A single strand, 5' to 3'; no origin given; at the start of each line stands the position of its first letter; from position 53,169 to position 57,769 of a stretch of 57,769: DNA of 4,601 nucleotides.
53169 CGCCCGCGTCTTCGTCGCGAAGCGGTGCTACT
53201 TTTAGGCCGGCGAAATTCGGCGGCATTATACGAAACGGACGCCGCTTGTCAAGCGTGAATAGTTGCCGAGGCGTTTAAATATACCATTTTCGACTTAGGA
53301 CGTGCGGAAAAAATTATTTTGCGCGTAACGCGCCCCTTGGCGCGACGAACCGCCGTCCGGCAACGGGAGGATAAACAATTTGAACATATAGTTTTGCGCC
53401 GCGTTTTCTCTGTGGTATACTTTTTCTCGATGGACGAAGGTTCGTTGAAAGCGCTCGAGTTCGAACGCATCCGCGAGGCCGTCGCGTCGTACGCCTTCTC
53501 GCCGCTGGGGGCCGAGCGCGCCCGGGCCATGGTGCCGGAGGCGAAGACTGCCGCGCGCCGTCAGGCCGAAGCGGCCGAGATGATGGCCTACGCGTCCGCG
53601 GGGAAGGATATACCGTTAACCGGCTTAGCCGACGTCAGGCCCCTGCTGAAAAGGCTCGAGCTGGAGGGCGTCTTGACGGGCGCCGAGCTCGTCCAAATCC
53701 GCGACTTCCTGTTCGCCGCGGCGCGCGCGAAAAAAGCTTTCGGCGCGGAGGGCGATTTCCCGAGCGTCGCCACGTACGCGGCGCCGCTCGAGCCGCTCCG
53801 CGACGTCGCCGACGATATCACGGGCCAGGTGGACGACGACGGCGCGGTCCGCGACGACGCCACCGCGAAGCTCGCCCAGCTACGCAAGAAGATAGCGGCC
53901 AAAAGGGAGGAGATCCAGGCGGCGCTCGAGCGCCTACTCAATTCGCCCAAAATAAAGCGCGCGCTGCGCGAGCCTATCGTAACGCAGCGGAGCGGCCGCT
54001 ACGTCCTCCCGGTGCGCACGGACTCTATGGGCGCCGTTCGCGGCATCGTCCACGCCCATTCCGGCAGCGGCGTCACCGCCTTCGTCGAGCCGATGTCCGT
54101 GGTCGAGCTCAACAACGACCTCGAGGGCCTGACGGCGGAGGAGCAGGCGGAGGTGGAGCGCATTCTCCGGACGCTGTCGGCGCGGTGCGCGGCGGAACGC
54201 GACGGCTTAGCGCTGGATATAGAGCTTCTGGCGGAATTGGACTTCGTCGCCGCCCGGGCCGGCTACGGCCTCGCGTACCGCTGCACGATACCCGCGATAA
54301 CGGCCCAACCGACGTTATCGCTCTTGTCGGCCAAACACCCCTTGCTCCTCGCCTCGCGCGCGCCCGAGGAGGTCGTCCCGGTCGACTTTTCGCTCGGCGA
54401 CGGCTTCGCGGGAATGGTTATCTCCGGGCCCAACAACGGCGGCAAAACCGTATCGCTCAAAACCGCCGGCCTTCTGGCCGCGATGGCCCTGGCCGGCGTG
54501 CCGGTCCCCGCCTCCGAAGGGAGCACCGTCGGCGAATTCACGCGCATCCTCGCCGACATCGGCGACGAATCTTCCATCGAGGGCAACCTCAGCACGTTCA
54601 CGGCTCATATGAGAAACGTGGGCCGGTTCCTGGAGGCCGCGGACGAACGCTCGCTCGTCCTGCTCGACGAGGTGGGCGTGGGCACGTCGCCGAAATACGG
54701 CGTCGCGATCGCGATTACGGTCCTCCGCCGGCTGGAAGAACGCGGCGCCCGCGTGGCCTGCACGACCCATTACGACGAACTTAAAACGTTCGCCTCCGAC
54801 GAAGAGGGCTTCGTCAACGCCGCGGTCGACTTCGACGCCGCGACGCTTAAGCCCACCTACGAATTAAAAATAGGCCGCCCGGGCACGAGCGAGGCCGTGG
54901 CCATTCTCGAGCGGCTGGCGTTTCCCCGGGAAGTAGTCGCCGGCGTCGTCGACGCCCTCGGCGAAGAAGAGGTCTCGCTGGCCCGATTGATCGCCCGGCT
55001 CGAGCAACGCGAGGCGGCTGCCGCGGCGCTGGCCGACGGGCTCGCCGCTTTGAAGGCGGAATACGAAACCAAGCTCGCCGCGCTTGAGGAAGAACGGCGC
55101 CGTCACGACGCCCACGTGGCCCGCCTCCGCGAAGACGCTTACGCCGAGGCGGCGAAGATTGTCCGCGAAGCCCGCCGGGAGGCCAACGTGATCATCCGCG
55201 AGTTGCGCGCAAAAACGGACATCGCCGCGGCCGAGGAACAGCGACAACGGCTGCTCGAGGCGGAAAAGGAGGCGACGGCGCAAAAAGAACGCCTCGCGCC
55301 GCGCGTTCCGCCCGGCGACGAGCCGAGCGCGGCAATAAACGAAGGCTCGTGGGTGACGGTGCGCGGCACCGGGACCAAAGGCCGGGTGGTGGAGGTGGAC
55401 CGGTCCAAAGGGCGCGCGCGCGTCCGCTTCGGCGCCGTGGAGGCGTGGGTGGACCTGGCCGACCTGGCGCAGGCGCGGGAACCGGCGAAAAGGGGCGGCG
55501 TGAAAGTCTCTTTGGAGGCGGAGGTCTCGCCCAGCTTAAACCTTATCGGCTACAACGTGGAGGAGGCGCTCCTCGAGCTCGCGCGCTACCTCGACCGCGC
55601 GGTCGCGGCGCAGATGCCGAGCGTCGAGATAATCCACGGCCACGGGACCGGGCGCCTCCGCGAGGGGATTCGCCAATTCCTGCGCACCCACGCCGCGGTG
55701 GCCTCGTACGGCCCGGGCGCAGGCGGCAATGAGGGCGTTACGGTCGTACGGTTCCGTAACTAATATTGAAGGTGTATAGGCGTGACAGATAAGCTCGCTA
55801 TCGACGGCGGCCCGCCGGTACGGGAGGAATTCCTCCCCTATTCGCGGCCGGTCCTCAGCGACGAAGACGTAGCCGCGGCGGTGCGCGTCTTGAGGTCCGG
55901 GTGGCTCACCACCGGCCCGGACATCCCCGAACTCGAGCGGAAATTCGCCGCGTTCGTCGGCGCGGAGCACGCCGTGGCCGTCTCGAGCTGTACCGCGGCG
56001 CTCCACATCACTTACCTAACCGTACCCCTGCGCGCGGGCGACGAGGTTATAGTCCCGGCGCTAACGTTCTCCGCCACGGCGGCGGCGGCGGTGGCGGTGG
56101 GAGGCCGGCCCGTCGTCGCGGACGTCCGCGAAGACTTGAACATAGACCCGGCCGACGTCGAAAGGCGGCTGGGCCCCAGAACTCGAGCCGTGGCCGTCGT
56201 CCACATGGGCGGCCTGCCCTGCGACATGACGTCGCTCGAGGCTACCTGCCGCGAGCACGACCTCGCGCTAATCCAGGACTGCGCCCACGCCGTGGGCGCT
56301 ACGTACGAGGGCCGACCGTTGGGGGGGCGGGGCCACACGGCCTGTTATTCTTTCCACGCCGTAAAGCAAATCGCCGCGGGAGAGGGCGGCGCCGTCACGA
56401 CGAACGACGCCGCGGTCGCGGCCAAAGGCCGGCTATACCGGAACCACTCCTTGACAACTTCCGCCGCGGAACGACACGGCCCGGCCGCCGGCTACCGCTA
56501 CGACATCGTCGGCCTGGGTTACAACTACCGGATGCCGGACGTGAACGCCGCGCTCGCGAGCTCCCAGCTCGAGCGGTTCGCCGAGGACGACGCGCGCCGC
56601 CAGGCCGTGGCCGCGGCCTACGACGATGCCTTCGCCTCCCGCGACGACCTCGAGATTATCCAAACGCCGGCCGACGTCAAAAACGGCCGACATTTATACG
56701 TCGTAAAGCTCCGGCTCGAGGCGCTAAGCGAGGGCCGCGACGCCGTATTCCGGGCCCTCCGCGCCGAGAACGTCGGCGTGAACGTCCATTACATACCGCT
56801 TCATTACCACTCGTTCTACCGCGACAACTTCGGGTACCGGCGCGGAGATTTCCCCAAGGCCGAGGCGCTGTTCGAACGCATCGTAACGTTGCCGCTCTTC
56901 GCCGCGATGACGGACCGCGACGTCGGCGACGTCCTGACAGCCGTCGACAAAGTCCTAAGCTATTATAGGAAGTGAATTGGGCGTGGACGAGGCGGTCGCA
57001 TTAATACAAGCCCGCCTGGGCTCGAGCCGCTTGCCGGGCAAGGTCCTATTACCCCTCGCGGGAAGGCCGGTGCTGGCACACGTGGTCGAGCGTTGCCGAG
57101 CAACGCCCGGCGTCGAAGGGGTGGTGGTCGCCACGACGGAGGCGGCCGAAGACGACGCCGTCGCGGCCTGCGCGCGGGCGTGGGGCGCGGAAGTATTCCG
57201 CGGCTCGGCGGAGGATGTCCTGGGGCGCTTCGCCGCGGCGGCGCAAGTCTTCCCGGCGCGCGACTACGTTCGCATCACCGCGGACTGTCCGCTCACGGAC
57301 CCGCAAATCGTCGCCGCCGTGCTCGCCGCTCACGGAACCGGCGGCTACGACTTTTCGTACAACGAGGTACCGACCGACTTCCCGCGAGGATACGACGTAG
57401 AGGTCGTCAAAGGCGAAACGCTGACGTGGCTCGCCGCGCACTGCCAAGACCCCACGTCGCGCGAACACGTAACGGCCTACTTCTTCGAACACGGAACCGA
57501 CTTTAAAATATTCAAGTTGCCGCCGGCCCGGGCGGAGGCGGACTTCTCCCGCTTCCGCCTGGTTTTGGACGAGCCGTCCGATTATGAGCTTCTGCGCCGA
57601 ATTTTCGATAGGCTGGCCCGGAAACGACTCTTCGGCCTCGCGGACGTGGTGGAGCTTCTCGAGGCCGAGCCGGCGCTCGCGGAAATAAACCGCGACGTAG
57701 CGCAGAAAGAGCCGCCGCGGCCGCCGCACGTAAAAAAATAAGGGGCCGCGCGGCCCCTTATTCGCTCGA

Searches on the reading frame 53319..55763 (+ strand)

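Call 11: search_protein_families(library=pfam, proteins=[window:53319-55763:+], max_evalue=0.001)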
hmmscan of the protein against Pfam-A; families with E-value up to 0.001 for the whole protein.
window:53319-55763:+ (814 aa): 4 families
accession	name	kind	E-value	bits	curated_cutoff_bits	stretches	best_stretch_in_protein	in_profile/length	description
PF00488.27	MutS_V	-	4.8e-29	102.1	30.2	1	366-541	1-178/188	MutS domain V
PF01713.27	Smr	-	1.7e-19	70.1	25.7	1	740-813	1-77/77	Smr domain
PF20297.4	MSSS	-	7.2e-10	38.8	26.8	1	675-716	1-42/42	MutS2 and Smr-associated SH3 domain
PF13094.11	CENP-Q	-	0.00093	19.8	28.5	0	530-645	6-110/162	CENP-Q, a CENPA-CAD centromere complex subunit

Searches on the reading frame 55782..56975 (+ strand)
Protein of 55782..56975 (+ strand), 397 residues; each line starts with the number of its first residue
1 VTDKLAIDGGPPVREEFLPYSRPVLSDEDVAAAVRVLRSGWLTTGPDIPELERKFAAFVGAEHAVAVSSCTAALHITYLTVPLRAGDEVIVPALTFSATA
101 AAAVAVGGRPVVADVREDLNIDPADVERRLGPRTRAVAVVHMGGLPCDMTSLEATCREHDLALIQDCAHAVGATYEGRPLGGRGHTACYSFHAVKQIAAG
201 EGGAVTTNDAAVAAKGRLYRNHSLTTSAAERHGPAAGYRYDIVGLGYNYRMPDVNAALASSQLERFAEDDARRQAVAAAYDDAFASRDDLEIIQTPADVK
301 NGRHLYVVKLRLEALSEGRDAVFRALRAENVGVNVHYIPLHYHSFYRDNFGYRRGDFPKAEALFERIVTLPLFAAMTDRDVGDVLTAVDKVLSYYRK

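Call 11: search_protein_families(library=pfam, proteins=[window:55782-56975:+], max_evalue=0.001)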
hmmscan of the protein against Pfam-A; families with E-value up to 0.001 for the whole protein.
window:55782-56975:+ (397 aa): 5 families
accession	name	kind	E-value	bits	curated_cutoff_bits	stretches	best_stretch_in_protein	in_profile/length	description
PF01041.23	DegT_DnrJ_EryC1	-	1.8e-111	373.3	19.8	1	26-388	4-359/360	DegT/DnrJ/EryC1/StrS aminotransferase family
PF00155.27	Aminotran_1_2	-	6.2e-09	35.9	19.7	1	46-174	41-193/361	Aminotransferase class I and II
PF01212.27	Beta_elim_lyase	-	6.2e-06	26.2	27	1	46-174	32-176/288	Beta-eliminating lyase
PF00266.25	Aminotran_5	-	1.9e-05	24.2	21.5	1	50-172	47-181/371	Aminotransferase class-V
PF01053.26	Cys_Met_Meta_PP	-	1.9e-05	23.8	27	1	48-167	54-174/381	Cys/Met metabolism PLP-dependent enzyme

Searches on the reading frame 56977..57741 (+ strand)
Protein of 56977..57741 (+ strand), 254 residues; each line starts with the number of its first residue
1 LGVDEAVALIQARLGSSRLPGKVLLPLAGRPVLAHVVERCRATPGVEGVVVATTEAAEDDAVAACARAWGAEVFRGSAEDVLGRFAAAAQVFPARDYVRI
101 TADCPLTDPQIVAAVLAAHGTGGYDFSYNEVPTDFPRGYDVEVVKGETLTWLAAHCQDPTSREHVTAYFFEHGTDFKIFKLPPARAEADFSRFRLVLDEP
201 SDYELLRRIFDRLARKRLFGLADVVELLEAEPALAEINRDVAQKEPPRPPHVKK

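Call 61: search_protein_families(library=pfam, proteins=[window:56977-57741:+], max_evalue=0.00001)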
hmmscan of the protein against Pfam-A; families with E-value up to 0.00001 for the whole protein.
window:56977-57741:+ (254 aa): 2 families
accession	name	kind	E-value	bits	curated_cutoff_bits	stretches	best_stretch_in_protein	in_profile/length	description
PF02348.25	CTP_transf_3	-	3.5e-25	89.5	22.6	1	7-209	1-205/217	Cytidylyltransferase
PF12804.13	NTP_transf_3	-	5.5e-10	40.1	27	1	16-128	14-120/160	MobA-like NTP transferase domain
